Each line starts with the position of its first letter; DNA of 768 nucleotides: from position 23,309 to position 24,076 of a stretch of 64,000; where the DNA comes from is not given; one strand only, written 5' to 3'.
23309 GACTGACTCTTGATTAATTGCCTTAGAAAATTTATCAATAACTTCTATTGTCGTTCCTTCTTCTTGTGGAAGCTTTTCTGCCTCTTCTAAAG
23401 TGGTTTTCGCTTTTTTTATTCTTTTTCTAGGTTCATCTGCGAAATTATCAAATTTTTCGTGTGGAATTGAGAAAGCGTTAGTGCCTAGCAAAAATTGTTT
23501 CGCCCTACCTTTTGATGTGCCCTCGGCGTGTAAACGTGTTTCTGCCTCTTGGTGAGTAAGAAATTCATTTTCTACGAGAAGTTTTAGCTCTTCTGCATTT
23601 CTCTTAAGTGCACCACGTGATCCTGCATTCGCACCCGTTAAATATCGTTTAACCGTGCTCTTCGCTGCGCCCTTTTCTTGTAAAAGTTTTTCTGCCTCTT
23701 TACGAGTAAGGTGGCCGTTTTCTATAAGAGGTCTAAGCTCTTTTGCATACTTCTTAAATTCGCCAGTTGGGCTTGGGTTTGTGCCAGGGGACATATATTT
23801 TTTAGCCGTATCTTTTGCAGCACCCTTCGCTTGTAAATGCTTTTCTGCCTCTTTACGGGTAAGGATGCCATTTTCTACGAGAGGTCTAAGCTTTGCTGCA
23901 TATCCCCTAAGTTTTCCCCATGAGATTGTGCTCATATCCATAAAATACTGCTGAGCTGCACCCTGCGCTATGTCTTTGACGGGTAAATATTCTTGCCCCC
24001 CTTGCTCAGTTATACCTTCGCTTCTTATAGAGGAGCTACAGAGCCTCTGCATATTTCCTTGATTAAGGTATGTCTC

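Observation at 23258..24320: Novel ~51-aa tandem-repeat protein behind a PIP/hrpII box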

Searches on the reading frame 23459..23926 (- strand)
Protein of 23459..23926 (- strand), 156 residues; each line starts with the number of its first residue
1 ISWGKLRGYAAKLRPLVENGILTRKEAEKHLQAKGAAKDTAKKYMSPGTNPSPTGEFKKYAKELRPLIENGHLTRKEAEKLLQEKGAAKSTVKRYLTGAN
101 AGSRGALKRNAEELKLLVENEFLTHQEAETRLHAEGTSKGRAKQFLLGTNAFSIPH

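Call 51: search_protein_families(library=pfam, proteins=[window:23459-23914:-], max_evalue=10)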
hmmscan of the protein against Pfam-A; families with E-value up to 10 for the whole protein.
seq(152 aa): 8 families
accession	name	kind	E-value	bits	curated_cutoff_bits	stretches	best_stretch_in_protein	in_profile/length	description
PF25244.1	PML_C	-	0.0028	18.3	27.1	2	60-78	5-23/75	PML, C-terminal domain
PF00619.27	CARD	-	0.0034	17.8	23.9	0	12-35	25-47/85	Caspase recruitment domain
PF20155.4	TMP_3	-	0.0047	17.1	41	1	53-83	129-159/192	Tape measure protein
PF13560.12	HTH_31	-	0.021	15.6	27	1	58-107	4-51/64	Helix-turn-helix domain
PF09860.14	DUF2087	-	0.035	14.7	22.4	0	5-25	45-65/69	Uncharacterized protein conserved in bacteria (DUF2087)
PF00017.30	SH2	-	0.14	12.7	21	1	67-81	4-18/77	SH2 domain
PF17727.6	CtsR_C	-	0.24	12.1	23.8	0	9-24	26-41/72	CtsR C-terminal dimerization domain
PF22510.1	FlhF_N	-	0.44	11.1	27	1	72-88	5-21/54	Flagellar biosynthesis protein FlhF, N domain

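Call 52: predict_structure(protein=window:23459-23926:-)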
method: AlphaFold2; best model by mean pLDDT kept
length: 156 residues; sequences in the alignment: 1
mean_pLDDT: 80.6   pTM: 0.45
mean pLDDT of the five models: 80.6, 77.0, 74.6, 74.3, 73.8
residues with pLDDT >= 90: 19; 70-90: 116; 50-70: 16; < 50: 5
segments of 3 or more residues with pLDDT < 50: 152-156
pLDDT, mean of each block of 10 residues (from residue 1): 80 85 92 90 77 75 84 85 80 80 74 88 89 80 75 41
secondary structure, 60 per line:
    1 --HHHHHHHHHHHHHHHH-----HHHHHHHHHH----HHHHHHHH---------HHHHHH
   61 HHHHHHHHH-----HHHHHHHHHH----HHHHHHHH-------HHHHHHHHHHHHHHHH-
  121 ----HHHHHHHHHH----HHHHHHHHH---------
elements in order: H3-18 H24-33 H38-45 H55-69 H75-84 H89-96 H104-119 H125-134 H139-147

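Call 56: fold_search(model_id=the predicted structure, library=pdb)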
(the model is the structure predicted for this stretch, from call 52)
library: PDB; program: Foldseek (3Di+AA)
matches with E <= 10: 17; with E <= 0.001: 0
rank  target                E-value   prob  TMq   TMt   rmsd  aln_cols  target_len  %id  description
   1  3d5l_A                1.4e+00  0.35  0.32  0.27  10.5       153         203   16  Crystal structure of regulatory protein RecX (released 2008-06-10)
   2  7udk_A                1.6e+00  0.12  0.19  0.18  13.8       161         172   12  Crystal structure of designed helical repeat protein RPB_LRP2_R4 bound to LRPx4 peptide (released 2023-03-22)
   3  3dfg                  2.5e+00  0.28  0.32  0.34  11.1       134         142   13  Crystal Structure of RecX: A Potent Inhibitor Protein of RecA from Xanthomonas campestris (released 2008-11-04)
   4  8f2r_B                5.0e+00  0.10  0.20  0.16  10.1        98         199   16  Human CCC complex (released 2023-05-24)
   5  4pxo_B                5.0e+00  0.07  0.24  0.19  19.4       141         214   13  Crystal structure of Maleylacetoacetate isomerase from Methylobacteriu extorquens AM1 WITH BOUND MALONATE AND GSH (TAR (released 2014-04-09)
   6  4rhp_B                5.5e+00  0.04  0.20  0.16  19.4       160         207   14  Crystal structure of human COQ9 in complex with a phospholipid, Northeast Structural Genomics Consortium Target HR5043 (released 2014-10-22)
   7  9lni                  5.8e+00  0.04  0.18  0.14  18.9       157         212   20  Crystal structure of the de novo designed protein ZZ1 (released 2025-06-04)
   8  4px1_B                6.1e+00  0.06  0.24  0.19  19.6       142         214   13  CRYSTAL STRUCTURE OF Maleylacetoacetate isomerase from Methylobacteriu extorquens AM1 WITH BOUND MALONATE (TARGET EFI- (released 2014-04-09)
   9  4v6w_AN               6.7e+00  0.08  0.23  0.23   7.3       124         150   10  Structure of the D. melanogaster 80S ribosome (released 2014-07-09)
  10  8eja_B                7.0e+00  0.08  0.26  0.32  11.6       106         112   19  Computational design of potent and selective inhibitors of Bak and Bax (released 2024-03-20)
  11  9clb_B                7.0e+00  0.08  0.26  0.32  13.7       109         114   18  Crystal structure of Bak bound to the inhibitory aBAK (released 2025-07-16)
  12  6swi                  7.4e+00  0.09  0.27  0.32   8.8       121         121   13  The C-terminal domain of AraT, a response regulator from Geobacillus stearothermophilus (released 2020-10-14)
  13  4oyd_B                7.4e+00  0.08  0.22  0.27  13.4        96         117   19  Crystal structure of a computationally designed inhibitor of an Epstein-Barr viral Bcl-2 protein (released 2014-07-09)
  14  2kx9_MODEL_1_A        7.8e+00  0.03  0.16  0.06  15.1       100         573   20  Solution Structure of the Enzyme I dimer Using Residual Dipolar Couplings and Small Angle X-Ray Scattering (released 2010-09-15)
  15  7eqe_A                8.6e+00  0.04  0.19  0.17  11.0        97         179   16  Crystal Structure of a transcription factor (released 2022-04-27)
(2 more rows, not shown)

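Call 94: fold_search(model_id=the predicted structure, library=viral)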
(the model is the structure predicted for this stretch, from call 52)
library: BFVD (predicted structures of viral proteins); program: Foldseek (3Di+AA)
matches with E <= 10: 95; with E <= 0.001: 0
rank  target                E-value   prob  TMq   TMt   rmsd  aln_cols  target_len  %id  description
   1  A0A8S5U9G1            1.0e-01  0.92  0.32  0.17  11.1       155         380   12  Host cell surface-exposed lipoprotein [Siphoviridae sp. ctKNZ79]
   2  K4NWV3                1.6e-01  0.97  0.39  0.09   7.7       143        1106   17  Structural protein [Sulfolobales Mexican rod-shaped virus 1]
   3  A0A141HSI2            1.8e-01  0.60  0.27  0.21   9.9       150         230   17  (no name in the UniProt tables at hand)
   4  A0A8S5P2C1            2.1e-01  0.87  0.33  0.24  11.0       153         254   10  Host cell surface-exposed lipoprotein [Siphoviridae sp. ctEqU3]
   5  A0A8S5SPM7            4.9e-01  0.63  0.32  0.21  11.2       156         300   13  Copper amine oxidase [Phage sp. ctPjm15]
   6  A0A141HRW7            5.7e-01  0.25  0.24  0.22  14.7       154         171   14  (no name in the UniProt tables at hand)
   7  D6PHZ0                1.2e+00  0.44  0.28  0.35   9.2       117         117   17  (no name in the UniProt tables at hand)
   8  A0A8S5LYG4            1.2e+00  0.35  0.23  0.20  10.1       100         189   16  Host cell surface-exposed lipoprotein [Siphoviridae sp. ctXPH7]
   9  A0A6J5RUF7            1.3e+00  0.28  0.29  0.21  10.1       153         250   18  Uncharacterized protein [uncultured Caudovirales phage]
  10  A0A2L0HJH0            1.3e+00  0.28  0.21  0.19  10.6       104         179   12  Lipoprotein [Gordonia phage Brandonk123]
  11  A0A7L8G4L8            1.4e+00  0.41  0.27  0.07   7.2       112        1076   19  Cell wall hydrolase SleB domain-containing protein [Rhizobium phage Palo]
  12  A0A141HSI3            1.4e+00  0.28  0.32  0.16   9.8       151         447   18  (no name in the UniProt tables at hand)
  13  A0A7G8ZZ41            1.4e+00  0.20  0.30  0.17  14.6       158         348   18  VSR endonuclease [Enterococcus phage iF6]
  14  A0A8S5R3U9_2          1.5e+00  0.11  0.20  0.05  19.2       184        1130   15  Nuclease [Siphoviridae sp. ctdm01]
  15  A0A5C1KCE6            1.5e+00  0.21  0.22  0.15  10.0       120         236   11  (no name in the UniProt tables at hand)
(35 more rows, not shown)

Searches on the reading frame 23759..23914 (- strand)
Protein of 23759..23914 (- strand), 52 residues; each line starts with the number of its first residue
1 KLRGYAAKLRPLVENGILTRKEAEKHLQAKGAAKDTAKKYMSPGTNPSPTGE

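Call 40: search_solved_structures(query=A1, max_evalue=10, show_alignments=3)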
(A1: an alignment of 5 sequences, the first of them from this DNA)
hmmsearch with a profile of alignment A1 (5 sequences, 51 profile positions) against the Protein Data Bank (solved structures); distinct sequences matched with E-value up to 10: 2.
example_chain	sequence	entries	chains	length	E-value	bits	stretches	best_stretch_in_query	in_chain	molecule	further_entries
2ckk_A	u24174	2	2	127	0.27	14.4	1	15-41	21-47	KIN17 | DNA/RNA-binding protein KIN17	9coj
2pk0_A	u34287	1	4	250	1.1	12.4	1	11-35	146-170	Serine/threonine protein phosphatase Stp1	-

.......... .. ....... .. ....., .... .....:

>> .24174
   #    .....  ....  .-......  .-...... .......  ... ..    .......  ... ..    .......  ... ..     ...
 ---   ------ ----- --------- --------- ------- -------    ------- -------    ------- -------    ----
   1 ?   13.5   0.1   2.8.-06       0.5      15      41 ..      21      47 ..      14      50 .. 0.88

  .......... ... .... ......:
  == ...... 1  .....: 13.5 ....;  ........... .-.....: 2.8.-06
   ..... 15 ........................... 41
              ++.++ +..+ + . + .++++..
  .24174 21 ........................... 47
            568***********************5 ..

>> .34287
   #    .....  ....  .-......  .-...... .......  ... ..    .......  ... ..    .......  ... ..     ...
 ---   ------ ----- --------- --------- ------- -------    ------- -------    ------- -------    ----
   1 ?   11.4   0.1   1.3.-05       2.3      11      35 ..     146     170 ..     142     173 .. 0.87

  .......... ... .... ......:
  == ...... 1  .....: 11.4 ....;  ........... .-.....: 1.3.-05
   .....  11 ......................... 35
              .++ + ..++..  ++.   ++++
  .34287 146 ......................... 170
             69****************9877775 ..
